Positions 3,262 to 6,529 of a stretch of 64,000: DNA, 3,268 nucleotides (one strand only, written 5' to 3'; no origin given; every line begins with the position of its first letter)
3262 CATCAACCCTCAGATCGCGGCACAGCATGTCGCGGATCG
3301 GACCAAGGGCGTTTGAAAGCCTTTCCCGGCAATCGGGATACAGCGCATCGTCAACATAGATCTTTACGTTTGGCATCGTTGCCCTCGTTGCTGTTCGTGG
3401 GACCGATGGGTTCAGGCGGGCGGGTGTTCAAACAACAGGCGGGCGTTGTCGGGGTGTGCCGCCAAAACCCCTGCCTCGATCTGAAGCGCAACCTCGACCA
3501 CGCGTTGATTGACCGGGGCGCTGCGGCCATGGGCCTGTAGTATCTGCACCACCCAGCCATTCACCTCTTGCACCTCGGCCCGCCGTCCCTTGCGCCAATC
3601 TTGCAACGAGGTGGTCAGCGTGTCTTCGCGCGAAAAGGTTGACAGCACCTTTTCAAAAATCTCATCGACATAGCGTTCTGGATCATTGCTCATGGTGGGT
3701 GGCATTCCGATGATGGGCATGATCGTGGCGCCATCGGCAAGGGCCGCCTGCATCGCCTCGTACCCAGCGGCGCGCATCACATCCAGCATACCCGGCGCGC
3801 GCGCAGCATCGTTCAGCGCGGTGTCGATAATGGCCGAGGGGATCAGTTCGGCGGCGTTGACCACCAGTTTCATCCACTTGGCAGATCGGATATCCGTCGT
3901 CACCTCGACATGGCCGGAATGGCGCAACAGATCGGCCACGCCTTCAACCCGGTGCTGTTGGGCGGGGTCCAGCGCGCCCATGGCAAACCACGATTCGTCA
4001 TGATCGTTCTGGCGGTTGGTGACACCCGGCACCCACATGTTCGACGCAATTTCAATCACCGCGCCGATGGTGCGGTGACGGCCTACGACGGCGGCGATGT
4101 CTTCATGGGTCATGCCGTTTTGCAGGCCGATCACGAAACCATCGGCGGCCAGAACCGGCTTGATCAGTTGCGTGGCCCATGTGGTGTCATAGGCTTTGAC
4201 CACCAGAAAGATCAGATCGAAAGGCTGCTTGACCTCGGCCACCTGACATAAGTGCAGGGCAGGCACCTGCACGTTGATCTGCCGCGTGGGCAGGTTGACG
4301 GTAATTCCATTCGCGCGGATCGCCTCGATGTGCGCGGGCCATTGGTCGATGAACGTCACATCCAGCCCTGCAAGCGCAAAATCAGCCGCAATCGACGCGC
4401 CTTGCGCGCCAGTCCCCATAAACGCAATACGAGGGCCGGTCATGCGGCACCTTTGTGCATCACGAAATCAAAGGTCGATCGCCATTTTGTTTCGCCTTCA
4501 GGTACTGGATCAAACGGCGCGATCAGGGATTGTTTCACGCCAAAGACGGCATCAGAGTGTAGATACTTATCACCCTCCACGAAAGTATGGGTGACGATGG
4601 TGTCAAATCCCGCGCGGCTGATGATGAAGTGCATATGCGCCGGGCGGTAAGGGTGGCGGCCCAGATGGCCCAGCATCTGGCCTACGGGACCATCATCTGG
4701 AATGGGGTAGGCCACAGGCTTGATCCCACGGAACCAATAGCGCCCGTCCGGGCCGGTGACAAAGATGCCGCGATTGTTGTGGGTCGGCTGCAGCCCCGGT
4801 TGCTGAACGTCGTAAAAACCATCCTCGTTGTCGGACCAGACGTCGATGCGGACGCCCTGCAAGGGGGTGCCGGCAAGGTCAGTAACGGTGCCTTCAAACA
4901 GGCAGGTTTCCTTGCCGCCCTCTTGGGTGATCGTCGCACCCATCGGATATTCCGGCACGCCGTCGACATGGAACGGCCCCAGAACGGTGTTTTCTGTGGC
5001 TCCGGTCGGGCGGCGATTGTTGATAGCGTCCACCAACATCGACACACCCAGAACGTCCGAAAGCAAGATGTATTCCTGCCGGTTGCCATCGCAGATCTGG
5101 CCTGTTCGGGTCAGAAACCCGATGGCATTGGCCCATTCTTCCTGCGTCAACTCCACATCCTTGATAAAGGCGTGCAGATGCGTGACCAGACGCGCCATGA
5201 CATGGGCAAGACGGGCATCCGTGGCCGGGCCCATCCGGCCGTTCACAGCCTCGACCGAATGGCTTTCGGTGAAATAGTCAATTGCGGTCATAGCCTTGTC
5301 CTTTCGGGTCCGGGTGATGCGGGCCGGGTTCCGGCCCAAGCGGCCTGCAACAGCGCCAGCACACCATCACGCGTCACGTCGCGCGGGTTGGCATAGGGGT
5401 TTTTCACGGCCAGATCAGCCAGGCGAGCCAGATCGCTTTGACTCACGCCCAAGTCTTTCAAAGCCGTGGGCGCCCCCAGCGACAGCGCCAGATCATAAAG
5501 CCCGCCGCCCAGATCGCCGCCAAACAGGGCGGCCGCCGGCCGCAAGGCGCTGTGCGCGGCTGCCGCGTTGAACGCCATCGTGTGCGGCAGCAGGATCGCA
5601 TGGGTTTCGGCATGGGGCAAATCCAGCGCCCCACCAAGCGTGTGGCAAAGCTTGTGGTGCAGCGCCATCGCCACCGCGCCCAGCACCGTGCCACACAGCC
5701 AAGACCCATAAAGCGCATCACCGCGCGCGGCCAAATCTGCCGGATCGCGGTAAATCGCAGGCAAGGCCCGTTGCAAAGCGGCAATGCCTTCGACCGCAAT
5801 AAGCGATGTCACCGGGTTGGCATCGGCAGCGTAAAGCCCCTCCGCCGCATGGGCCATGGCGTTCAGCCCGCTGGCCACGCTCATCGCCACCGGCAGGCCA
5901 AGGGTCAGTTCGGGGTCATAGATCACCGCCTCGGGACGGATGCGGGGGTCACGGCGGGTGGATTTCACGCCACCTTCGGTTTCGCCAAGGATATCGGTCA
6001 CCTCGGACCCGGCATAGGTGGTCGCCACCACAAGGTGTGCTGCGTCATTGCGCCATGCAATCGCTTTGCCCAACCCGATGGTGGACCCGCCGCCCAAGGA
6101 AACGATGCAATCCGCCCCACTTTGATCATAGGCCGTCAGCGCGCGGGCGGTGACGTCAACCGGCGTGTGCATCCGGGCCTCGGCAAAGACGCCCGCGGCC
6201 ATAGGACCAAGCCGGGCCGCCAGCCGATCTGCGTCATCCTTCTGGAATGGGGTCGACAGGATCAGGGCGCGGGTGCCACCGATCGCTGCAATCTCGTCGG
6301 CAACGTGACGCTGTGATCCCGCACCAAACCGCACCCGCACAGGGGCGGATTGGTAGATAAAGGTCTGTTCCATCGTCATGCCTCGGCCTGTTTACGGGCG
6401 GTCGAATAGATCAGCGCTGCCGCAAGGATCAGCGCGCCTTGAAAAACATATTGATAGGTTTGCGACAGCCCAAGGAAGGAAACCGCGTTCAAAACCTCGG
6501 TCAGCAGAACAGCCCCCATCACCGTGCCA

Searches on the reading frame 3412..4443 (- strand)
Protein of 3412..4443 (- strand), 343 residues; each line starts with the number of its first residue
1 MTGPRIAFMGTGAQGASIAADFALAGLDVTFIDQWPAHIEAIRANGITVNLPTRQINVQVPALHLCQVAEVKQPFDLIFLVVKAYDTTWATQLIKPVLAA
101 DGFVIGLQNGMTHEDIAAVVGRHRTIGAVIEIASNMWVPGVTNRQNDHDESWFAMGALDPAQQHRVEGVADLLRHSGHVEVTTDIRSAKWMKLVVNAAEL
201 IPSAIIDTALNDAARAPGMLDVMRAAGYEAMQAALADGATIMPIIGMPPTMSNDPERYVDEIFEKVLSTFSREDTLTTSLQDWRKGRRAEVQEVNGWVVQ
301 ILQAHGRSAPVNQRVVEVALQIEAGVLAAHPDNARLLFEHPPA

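Call 8: search_protein_families(library=pfam, proteins=[window:3412-4443:-])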
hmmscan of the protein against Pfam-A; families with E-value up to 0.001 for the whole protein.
window:3412-4443:- (343 aa): 3 families
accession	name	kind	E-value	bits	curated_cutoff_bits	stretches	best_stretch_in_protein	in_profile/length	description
PF02558.23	ApbA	-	9.3e-28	97.2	22.2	1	6-150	1-142/150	Ketopantoate reductase PanE/ApbA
PF08546.17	ApbA_C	-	2.5e-15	57.4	22.7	1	184-321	1-123/125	Ketopantoate reductase PanE/ApbA C terminal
PF01210.29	NAD_Gly3P_dh_N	-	0.0004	20.8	23.1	1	6-115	2-110/158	NAD-dependent glycerol-3-phosphate dehydrogenase N-terminus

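Call 16: search_protein_families(library=ncbifam, proteins=[window:3412-4443:-], max_evalue=0.01)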
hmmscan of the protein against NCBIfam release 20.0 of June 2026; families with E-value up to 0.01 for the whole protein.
window:3412-4443:- (343 aa): 19 families
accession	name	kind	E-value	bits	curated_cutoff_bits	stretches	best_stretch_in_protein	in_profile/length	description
TIGR00745.1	apbA_panE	subfamily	8.3e-41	140.2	141.35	1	5-323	1-302/305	2-dehydropantoate 2-reductase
NF005091.0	PRK06522.2-2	equivalog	2.8e-30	105.5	252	1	5-318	3-292/302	2-dehydropantoate 2-reductase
NF005088.0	PRK06522.1-2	subfamily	3.2e-26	92.1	371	1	5-238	2-231/308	2-dehydropantoate 2-reductase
NF005089.0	PRK06522.1-4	subfamily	8.5e-25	87.8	223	2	116-320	130-315/326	2-dehydropantoate 2-reductase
NF006083.0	PRK08229.1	equivalog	6.1e-24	84.6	371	1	5-324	4-318/341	2-dehydropantoate 2-reductase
NF005094.0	PRK06522.2-5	equivalog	1.1e-21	77.5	382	1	5-319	2-297/307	2-dehydropantoate 2-reductase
NF004887.0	PRK06249.1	equivalog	3.6e-21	75.7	360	1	3-305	5-293/316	putative 2-dehydropantoate 2-reductase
NF005092.1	PRK06522.2-3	equivalog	3.7e-21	75.6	500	1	5-317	2-289/296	2-dehydropantoate 2-reductase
NF009543.0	PRK12921.1-5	equivalog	3.9e-21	75.5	339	1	5-317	2-297/305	oxidoreductase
NF004311.0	PRK05708.1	equivalog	6.8e-19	67.8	378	1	7-316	6-290/305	putative 2-dehydropantoate 2-reductase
NF009541.0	PRK12921.1-1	equivalog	5.6e-14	52.1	338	1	4-198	6-185/297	oxidoreductase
NF005087.0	PRK06522.1-1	equivalog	1.2e-11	44.3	351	1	5-323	2-289/296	2-dehydropantoate 2-reductase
NF005093.0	PRK06522.2-4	equivalog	2.1e-11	43.7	308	1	4-198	4-191/304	2-dehydropantoate 2-reductase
NF005090.0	PRK06522.2-1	equivalog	3.9e-06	26.4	496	1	6-122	5-115/296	2-dehydropantoate 2-reductase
NF009542.0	PRK12921.1-4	equivalog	7e-05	22.2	288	1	6-198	4-174/286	oxidoreductase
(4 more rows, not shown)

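Call 82: search_solved_structures(query=window:3412-4443:-, max_evalue=1e-10)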
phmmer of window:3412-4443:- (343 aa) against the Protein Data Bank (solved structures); distinct sequences matched with E-value up to 1e-10: 6.
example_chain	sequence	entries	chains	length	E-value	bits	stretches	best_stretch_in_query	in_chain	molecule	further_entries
3hwr_A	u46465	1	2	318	1.5e-22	83.7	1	3-316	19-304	2-dehydropantoate 2-reductase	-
2ew2_A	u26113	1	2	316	8.7e-19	71.3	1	4-208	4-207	2-dehydropantoate 2-reductase, putative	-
3hn2_A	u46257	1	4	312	8.5e-15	58.2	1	5-211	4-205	2-dehydropantoate 2-reductase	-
5ayv_A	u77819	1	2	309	4.1e-12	49.4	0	5-197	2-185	2-dehydropantoate 2-reductase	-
5hws_A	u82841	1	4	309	5.6e-12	48.9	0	5-197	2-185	2-dehydropantoate 2-reductase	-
3wfi_A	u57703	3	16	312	2.4e-11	46.8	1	5-143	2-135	2-dehydropantoate 2-reductase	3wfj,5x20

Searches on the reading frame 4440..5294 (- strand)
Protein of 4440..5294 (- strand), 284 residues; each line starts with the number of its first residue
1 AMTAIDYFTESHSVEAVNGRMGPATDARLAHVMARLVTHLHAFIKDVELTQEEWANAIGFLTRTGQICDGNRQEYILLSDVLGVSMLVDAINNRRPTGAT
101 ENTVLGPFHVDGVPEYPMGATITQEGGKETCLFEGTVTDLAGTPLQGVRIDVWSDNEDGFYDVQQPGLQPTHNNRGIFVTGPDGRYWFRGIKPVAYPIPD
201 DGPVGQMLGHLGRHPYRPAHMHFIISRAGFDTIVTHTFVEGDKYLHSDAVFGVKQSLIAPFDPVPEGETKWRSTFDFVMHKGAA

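Call 5: search_protein_families(library=pfam, proteins=[window:4440-5294:-])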
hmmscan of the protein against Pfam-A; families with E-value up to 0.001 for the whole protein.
window:4440-5294:- (284 aa): 3 families
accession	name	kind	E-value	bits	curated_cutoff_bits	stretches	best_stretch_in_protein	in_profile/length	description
PF00775.27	Dioxygenase_C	-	9.4e-38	129.9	27.3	1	128-280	27-181/182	Dioxygenase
PF04444.19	Dioxygenase_N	-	2.9e-32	110.7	27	1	26-100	1-75/75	Catechol dioxygenase N terminus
PF13620.12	CarboxypepD_reg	-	0.00032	21.4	32.3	0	134-196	3-50/82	Carboxypeptidase regulatory-like domain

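Call 16: search_protein_families(library=ncbifam, proteins=[window:4440-5294:-], max_evalue=0.01)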
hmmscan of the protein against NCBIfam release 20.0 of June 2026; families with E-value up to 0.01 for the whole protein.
window:4440-5294:- (284 aa): 4 families
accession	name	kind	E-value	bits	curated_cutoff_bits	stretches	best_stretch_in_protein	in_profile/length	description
TIGR02465.1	chlorocat_1_2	equivalog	2.7e-49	167.6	359.25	1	27-279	2-243/246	chlorocatechol 1,2-dioxygenase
TIGR02439.1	catechol_proteo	equivalog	5.5e-45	153.5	392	1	15-267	10-264/285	catechol 1,2-dioxygenase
TIGR02438.1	catachol_actin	equivalog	3e-42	144.7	404.4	1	25-280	32-279/281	catechol 1,2-dioxygenase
TIGR02422.1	protocat_beta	equivalog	5.6e-13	49.1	296.4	1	130-252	60-176/220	protocatechuate 3,4-dioxygenase subunit beta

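Call 28: search_solved_structures(query=window:4440-5294:-, max_evalue=1e-10)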
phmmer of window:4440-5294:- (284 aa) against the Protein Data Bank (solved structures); distinct sequences matched with E-value up to 1e-10: 19.
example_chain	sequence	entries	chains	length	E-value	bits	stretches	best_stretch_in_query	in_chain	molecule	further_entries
8r2x_A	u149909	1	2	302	9.8e-123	412.2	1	6-283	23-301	6-chlorohydroxyquinol-1,2-dioxygenase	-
1tmx_A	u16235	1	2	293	2.5e-73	250.1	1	10-268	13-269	hydroxyquinol 1,2-dioxygenase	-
3n9t_A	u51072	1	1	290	5.5e-70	239.1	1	24-265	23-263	PnpC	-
8r2v_A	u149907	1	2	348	5.7e-70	239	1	32-267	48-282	Intradiol ring-cleavage dioxygenases domain-containing protein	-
8r2w_A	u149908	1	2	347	3.8e-64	219.9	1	26-265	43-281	Hydroxyquinol 1,2-dioxygenase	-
5td3_A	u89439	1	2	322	3.1e-35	125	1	17-263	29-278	Catechol 1,2-dioxygenase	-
1s9a_A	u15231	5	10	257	4.7e-35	124.4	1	48-280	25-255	Chlorocatechol 1,2-dioxygenase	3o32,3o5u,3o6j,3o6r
5vxt_A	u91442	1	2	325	5.9e-35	124.1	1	16-262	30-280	Catechol 1,2-dioxygenase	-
3th1_A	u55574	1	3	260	1.5e-34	122.7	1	26-281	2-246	Chlorocatechol 1,2-dioxygenase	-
2boy_A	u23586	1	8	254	1.9e-33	119.1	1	28-277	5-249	3-CHLOROCATECHOL 1,2-DIOXYGENASE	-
1dlm_A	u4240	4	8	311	4.1e-33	118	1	25-259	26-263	CATECHOL 1,2-DIOXYGENASE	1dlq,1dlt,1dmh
3i4y_A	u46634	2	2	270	5e-33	117.7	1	74-279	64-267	Catechol 1,2-dioxygenase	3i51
5umh_A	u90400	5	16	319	5.5e-33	117.6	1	17-259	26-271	Catechol 1,2-dioxygenase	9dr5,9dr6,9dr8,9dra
3hgi_A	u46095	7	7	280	5.6e-33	117.6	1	74-279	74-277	Catechol 1,2-dioxygenase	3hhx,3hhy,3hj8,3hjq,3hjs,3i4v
3hkp_A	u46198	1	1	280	1.8e-32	116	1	74-279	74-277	Catechol 1,2-dioxygenase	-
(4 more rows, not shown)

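Call 36: search_solved_structures(query=window:4440-5294:-, max_evalue=1e-100, show_alignments=1)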
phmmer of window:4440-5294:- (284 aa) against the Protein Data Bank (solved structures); distinct sequences matched with E-value up to 1e-100: 1.
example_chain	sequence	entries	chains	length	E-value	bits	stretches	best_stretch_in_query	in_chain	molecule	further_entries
8r2x_A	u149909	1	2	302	9.8e-123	412.2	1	6-283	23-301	6-chlorohydroxyquinol-1,2-dioxygenase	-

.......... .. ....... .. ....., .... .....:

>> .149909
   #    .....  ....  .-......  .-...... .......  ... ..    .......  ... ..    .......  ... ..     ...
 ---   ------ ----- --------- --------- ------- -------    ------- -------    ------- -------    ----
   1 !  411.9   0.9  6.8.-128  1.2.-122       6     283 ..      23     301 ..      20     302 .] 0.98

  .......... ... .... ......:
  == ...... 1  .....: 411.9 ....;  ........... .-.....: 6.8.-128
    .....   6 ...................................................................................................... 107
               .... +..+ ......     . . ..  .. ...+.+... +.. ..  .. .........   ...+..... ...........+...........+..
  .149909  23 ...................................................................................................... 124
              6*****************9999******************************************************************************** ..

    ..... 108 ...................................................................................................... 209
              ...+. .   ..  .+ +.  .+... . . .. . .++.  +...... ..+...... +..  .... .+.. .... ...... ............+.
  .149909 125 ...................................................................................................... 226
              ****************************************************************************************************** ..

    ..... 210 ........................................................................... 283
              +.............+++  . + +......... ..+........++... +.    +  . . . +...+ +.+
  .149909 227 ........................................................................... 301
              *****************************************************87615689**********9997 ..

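Call 83: search_dna_similar(query=window:4440-5291:-, collection=plasmids, mode=protein, max_rows=45, max_evalue=1e-80)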
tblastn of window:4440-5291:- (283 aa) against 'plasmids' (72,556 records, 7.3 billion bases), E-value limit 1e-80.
Records with a match: 227; places in all: 257; records where one place covers at least 80% of the query: 225.
Best place of each record, by identity: 60-80% 147; <60% 80.
By first word of the organism name: Rhizobium 137; Agrobacterium 15; Roseomonas 8; Phaeobacter 7; Sinorhizobium 7; Paracoccus 5; Shinella 5; Thioclava 3; Paraburkholderia 3; Azospirillum 3; and 29 more.
By predicted mobility (MOB-suite, as given by PLSDB): non-mobilizable 126; conjugative 82; mobilizable 19.
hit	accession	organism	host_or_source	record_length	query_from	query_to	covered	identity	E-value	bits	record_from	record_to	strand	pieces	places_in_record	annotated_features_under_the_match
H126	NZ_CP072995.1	Loktanella salsilacus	-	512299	4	278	97%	75.6%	1e-141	447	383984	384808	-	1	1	dioxygenase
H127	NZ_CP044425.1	Paracoccus pantotrophus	cell culture,denitrifying, ...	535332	2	278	98%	69.3%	9e-126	401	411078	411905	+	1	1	intradiol ring-cleavage dioxygenase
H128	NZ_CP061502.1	Roseicitreum antarcticum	Intertidal sediment,Sandy intertidal ...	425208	2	278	98%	69.0%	9e-126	401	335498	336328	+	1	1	intradiol ring-cleavage dioxygenase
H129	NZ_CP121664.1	Rhizobium sp. CB3090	Gliricidia sp.,cell culture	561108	6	281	98%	68.8%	3e-124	397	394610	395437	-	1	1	dioxygenase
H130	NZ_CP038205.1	Paracoccus pantotrophus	single cell,soil associated with ...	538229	2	278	98%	68.6%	6e-124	396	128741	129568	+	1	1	intradiol ring-cleavage dioxygenase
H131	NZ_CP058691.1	Paracoccus pantotrophus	pure culture,sewage sludge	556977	2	278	98%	68.6%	1e-123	395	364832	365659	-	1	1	intradiol ring-cleavage dioxygenase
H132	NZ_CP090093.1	Rhizobium leguminosarum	Galega,Cell culture,Plant nodule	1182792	6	283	98%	68.0%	9e-124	395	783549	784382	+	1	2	record has no annotation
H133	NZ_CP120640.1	Rhizobium sp. 32-5/1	Vicia cracca,cell cilture,root nodule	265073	6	279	97%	69.0%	4e-122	390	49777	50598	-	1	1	dioxygenase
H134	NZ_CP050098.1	Rhizobium leguminosarum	Trifolium pratense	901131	5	278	97%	69.0%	2e-121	389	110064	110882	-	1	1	intradiol ring-cleavage dioxygenase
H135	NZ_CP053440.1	Rhizobium brockwellii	Trifolium repens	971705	5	278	97%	69.0%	2e-121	389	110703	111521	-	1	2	intradiol ring-cleavage dioxygenase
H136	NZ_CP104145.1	Rhizobium sullae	Sulla coronaria,cell culture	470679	4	279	98%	68.5%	4e-124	396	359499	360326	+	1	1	dioxygenase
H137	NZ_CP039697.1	Novosphingobium sp. EMRT-2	cell,freshwater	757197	4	278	97%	68.7%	2e-122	392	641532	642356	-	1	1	intradiol ring-cleavage dioxygenase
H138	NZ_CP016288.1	Rhizobium leguminosarum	Vavilovia formosa,cell culture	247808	5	279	97%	68.7%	3e-122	391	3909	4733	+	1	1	dioxygenase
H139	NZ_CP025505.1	Rhizobium leguminosarum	Pisum sativum,pea nodule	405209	5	279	97%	68.7%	4e-122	391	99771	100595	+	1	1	dioxygenase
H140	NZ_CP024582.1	Roseomonas sp. FDAARGOS_362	Homo sapiens,peripheral Blood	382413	4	278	97%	68.4%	6e-124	396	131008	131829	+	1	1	intradiol ring-cleavage dioxygenase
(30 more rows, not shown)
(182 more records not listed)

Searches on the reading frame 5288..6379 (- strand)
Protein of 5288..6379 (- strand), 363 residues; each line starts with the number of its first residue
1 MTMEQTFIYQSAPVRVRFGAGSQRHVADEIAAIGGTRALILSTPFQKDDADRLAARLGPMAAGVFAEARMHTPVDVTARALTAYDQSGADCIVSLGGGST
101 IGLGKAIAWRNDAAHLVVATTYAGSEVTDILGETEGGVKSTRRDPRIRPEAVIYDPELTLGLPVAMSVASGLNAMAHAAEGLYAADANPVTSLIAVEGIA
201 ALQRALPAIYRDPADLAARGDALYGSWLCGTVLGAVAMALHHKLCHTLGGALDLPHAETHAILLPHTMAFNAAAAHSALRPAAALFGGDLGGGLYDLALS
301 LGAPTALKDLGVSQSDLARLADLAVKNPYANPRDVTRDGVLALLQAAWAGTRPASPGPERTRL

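Call 5: search_protein_families(library=pfam, proteins=[window:5288-6379:-])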
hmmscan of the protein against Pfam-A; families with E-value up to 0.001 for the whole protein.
window:5288-6379:- (363 aa): 3 families
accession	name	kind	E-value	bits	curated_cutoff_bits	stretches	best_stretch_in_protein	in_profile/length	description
PF25137.1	ADH_Fe_C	-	9.1e-46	156.4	27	1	168-348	2-194/194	Fe-containing alcohol dehydrogenase family, C-terminal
PF00465.25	Fe-ADH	-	1.1e-22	80.8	31.3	1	13-156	1-168/168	Iron-containing alcohol dehydrogenase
PF13685.12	Fe-ADH_2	-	0.00011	22.6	28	1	31-124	15-110/149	Iron-containing alcohol dehydrogenase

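Call 16: search_protein_families(library=ncbifam, proteins=[window:5288-6379:-], max_evalue=0.01)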
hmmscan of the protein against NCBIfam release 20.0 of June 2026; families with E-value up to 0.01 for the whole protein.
window:5288-6379:- (363 aa): 14 families
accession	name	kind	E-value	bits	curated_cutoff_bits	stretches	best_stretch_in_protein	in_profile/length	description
NF058672.1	4HyButDHCUPNE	equivalog_domain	6.8e-36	124.2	500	2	119-347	138-377/378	4-hydroxybutyrate dehydrogenase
NF007911.0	PRK10624.1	equivalog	1.8e-35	122.6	537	2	125-348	145-382/382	lactaldehyde reductase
TIGR02638.1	lactal_redase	equivalog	5.7e-34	117.5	523.15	2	126-343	145-378/379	lactaldehyde reductase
NF041833.1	Fe_ADH_ErcA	equivalog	3.2e-33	115.4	550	2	147-346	167-380/382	alcohol dehydrogenase-like regulatory protein ErcA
TIGR03405.1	Phn_Fe-ADH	equivalog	2.8e-32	111.9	423.7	2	107-326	121-345/355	iron-containing alcohol dehydrogenase PsrA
NF053866.1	CholDhdGbsBBac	equivalog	1.1e-28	100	550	2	118-342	146-385/392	choline dehydrogenase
NF050025.1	SulfAcetaldRedSarD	equivalog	1.9e-28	99.4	700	2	116-347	134-384/385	sulfoacetaldehyde reductase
NF007363.0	PRK09860.1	equivalog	9.5e-27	94.1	581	1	124-347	143-382/383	L-threonine dehydrogenase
NF010378.0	PRK13805.1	equivalog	1.8e-25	89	951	1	117-275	598-761/872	bifunctional acetaldehyde-CoA/alcohol dehydrogenase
NF011998.0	PRK15454.1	equivalog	8.2e-20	70.9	556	1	119-275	156-314/395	ethanolamine utilization ethanol dehydrogenase EutG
NF006941.0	PRK09423.1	subfamily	1.9e-07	30.2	336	1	13-181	8-179/367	glycerol dehydrogenase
TIGR04266.1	NDMA_methanol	equivalog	1.5e-05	24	625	1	152-278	184-310/420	NDMA-dependent methanol dehydrogenase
NF011717.0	PRK15138.1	equivalog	0.00095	18.3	645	1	118-269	139-294/387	alcohol dehydrogenase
NF002022.0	PRK00843.1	equivalog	0.0017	17.4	413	1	13-127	11-126/350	NAD(P)-dependent glycerol-1-phosphate dehydrogenase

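Call 81: search_solved_structures(query=window:5288-6379:-, max_evalue=1e-20)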
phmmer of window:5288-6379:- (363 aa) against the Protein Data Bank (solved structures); distinct sequences matched with E-value up to 1e-20: 20.
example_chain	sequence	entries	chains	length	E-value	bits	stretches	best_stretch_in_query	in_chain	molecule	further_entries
3w5s_A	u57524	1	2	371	2.6e-137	460.9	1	5-353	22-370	Maleylacetate reductase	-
3hl0_A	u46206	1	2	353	3.7e-137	460.5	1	5-354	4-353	Maleylacetate reductase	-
3jzd_A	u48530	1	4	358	2.2e-120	405.3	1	3-353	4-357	Iron-containing alcohol dehydrogenase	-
3iv7_A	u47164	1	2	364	1.2e-78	268.1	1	6-354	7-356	Alcohol dehydrogenase IV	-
8zrl_A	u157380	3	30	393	1.2e-34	123.4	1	16-345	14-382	NAD-dependent methanol dehydrogenase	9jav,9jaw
3bfj_A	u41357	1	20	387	2.8e-30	109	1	22-346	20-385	1,3-propanediol oxidoreductase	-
9ldl_C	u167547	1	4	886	5.7e-30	108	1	6-325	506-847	Aldehyde dehydrogenase family protein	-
8zwd_B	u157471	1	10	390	3.8e-28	102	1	17-327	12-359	NAD(P)-dependent methanol dehydrogenase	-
3owo_A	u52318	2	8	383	3.9e-27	98.7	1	18-337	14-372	Alcohol dehydrogenase 2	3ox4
1rrm_A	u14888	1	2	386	8e-23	84.5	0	18-350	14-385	Lactaldehyde reductase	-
7qnj_AAA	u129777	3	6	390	8.9e-23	84.3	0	124-350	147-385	Lactaldehyde reductase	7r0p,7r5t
7qlg_AAA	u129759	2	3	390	9.7e-23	84.2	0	123-350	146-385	Lactaldehyde reductase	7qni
7qls_AAA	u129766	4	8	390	1.7e-22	83.4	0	125-350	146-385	Lactaldehyde reductase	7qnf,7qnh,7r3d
7qlq_AAA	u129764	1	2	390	2.2e-22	83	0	125-350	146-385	Lactaldehyde reductase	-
5br4_A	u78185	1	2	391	5.4e-22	81.8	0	123-349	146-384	Lactaldehyde reductase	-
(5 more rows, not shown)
